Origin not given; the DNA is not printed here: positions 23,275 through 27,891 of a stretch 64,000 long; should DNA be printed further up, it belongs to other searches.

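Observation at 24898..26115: Isoleucyl-tRNA synthetase with two complete histidine-phosphatase (PGAM-like) domains inserted in its catalytic core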

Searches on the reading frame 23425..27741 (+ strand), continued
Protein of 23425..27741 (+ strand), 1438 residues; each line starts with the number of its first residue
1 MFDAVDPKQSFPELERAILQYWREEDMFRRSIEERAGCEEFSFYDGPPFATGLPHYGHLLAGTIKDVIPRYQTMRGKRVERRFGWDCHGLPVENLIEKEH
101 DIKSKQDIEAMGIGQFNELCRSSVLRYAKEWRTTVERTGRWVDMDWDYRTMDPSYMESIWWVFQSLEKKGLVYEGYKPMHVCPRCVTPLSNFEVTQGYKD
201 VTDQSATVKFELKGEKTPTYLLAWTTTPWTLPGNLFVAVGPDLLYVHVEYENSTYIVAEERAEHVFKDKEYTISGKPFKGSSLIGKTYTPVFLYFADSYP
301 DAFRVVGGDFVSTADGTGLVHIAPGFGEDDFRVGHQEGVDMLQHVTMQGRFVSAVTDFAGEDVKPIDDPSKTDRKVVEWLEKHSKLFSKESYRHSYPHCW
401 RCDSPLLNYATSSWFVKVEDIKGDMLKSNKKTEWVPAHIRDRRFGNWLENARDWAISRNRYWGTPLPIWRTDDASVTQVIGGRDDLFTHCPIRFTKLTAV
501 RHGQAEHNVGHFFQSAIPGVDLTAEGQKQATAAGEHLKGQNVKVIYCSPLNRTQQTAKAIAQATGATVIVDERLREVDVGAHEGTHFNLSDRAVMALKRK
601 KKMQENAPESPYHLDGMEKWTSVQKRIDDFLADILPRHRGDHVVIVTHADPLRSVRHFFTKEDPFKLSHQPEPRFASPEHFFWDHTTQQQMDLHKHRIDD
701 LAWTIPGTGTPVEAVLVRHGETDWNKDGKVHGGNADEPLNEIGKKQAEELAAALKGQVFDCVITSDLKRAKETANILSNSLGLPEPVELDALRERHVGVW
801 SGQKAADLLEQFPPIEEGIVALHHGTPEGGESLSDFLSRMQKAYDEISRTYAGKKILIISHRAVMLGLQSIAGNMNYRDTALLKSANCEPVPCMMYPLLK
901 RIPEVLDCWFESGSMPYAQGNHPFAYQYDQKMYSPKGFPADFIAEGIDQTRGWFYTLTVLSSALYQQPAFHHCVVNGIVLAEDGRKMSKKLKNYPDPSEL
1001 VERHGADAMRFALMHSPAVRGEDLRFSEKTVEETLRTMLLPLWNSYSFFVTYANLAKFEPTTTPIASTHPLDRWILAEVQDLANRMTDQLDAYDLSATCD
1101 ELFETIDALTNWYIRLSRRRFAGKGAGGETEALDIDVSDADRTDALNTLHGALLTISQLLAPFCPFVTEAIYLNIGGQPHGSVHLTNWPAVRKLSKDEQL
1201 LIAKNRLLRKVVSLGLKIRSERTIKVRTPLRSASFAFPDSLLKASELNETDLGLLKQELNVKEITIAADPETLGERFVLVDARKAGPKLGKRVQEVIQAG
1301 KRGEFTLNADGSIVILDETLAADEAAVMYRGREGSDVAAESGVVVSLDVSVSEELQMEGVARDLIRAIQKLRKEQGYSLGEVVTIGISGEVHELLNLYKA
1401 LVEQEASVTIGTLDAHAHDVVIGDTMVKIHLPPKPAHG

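Call 10: search_solved_structures(query=window:23425-27741:+, max_evalue=1e-10, show_alignments=2)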
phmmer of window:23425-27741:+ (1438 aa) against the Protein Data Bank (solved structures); distinct sequences matched with E-value up to 1e-10: 49.
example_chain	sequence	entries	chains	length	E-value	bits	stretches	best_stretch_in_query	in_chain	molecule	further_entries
8wnd_A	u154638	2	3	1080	2e-232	777.7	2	10-486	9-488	isoleucine--tRNA ligase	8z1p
9w01_B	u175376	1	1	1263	1.7e-230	771.3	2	5-483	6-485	Isoleucine--tRNA ligase, cytoplasmic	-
9wqs_A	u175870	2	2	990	7.3e-226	755.9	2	10-486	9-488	Isoleucine--tRNA ligase, cytoplasmic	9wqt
7d5c_A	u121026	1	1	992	7.4e-226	755.9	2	10-486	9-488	Isoleucine--tRNA ligase, cytoplasmic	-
8c8v_A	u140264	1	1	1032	3.3e-221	740.5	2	5-473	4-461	Isoleucine--tRNA ligase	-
8c8u_A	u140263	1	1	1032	1.1e-220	738.8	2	5-473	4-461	Isoleucine--tRNA ligase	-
8c9d_A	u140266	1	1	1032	1e-219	735.5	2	5-473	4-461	Isoleucine--tRNA ligase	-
8c8w_A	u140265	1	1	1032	1.8e-219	734.7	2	5-473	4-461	Isoleucine--tRNA ligase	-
6ldk_A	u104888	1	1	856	1.3e-218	731.9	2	10-483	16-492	Isoleucine--tRNA ligase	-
1ile_A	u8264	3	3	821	2.5e-199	668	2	8-486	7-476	ISOLEUCYL-TRNA SYNTHETASE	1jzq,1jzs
8c9e_A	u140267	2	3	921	2.5e-97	330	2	10-473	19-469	Isoleucine--tRNA ligase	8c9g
8c9f_A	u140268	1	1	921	7.5e-95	321.8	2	10-473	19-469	Isoleucine--tRNA ligase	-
1ffy_A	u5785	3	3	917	9.7e-86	291.6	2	10-477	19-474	ISOLEUCYL-TRNA SYNTHETASE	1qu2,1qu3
8wnf_A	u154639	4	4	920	2.8e-71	243.6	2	20-469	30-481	Isoleucine--tRNA ligase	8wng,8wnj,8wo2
8wni_A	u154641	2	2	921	2.8e-71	243.6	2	20-469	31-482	Isoleucine--tRNA ligase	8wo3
1wk8_A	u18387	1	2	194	4.8e-26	93.8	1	197-398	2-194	Isoleucyl-tRNA synthetase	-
1ue0_A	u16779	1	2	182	8.3e-20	73.1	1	203-352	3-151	Isoleucyl-tRNA synthetase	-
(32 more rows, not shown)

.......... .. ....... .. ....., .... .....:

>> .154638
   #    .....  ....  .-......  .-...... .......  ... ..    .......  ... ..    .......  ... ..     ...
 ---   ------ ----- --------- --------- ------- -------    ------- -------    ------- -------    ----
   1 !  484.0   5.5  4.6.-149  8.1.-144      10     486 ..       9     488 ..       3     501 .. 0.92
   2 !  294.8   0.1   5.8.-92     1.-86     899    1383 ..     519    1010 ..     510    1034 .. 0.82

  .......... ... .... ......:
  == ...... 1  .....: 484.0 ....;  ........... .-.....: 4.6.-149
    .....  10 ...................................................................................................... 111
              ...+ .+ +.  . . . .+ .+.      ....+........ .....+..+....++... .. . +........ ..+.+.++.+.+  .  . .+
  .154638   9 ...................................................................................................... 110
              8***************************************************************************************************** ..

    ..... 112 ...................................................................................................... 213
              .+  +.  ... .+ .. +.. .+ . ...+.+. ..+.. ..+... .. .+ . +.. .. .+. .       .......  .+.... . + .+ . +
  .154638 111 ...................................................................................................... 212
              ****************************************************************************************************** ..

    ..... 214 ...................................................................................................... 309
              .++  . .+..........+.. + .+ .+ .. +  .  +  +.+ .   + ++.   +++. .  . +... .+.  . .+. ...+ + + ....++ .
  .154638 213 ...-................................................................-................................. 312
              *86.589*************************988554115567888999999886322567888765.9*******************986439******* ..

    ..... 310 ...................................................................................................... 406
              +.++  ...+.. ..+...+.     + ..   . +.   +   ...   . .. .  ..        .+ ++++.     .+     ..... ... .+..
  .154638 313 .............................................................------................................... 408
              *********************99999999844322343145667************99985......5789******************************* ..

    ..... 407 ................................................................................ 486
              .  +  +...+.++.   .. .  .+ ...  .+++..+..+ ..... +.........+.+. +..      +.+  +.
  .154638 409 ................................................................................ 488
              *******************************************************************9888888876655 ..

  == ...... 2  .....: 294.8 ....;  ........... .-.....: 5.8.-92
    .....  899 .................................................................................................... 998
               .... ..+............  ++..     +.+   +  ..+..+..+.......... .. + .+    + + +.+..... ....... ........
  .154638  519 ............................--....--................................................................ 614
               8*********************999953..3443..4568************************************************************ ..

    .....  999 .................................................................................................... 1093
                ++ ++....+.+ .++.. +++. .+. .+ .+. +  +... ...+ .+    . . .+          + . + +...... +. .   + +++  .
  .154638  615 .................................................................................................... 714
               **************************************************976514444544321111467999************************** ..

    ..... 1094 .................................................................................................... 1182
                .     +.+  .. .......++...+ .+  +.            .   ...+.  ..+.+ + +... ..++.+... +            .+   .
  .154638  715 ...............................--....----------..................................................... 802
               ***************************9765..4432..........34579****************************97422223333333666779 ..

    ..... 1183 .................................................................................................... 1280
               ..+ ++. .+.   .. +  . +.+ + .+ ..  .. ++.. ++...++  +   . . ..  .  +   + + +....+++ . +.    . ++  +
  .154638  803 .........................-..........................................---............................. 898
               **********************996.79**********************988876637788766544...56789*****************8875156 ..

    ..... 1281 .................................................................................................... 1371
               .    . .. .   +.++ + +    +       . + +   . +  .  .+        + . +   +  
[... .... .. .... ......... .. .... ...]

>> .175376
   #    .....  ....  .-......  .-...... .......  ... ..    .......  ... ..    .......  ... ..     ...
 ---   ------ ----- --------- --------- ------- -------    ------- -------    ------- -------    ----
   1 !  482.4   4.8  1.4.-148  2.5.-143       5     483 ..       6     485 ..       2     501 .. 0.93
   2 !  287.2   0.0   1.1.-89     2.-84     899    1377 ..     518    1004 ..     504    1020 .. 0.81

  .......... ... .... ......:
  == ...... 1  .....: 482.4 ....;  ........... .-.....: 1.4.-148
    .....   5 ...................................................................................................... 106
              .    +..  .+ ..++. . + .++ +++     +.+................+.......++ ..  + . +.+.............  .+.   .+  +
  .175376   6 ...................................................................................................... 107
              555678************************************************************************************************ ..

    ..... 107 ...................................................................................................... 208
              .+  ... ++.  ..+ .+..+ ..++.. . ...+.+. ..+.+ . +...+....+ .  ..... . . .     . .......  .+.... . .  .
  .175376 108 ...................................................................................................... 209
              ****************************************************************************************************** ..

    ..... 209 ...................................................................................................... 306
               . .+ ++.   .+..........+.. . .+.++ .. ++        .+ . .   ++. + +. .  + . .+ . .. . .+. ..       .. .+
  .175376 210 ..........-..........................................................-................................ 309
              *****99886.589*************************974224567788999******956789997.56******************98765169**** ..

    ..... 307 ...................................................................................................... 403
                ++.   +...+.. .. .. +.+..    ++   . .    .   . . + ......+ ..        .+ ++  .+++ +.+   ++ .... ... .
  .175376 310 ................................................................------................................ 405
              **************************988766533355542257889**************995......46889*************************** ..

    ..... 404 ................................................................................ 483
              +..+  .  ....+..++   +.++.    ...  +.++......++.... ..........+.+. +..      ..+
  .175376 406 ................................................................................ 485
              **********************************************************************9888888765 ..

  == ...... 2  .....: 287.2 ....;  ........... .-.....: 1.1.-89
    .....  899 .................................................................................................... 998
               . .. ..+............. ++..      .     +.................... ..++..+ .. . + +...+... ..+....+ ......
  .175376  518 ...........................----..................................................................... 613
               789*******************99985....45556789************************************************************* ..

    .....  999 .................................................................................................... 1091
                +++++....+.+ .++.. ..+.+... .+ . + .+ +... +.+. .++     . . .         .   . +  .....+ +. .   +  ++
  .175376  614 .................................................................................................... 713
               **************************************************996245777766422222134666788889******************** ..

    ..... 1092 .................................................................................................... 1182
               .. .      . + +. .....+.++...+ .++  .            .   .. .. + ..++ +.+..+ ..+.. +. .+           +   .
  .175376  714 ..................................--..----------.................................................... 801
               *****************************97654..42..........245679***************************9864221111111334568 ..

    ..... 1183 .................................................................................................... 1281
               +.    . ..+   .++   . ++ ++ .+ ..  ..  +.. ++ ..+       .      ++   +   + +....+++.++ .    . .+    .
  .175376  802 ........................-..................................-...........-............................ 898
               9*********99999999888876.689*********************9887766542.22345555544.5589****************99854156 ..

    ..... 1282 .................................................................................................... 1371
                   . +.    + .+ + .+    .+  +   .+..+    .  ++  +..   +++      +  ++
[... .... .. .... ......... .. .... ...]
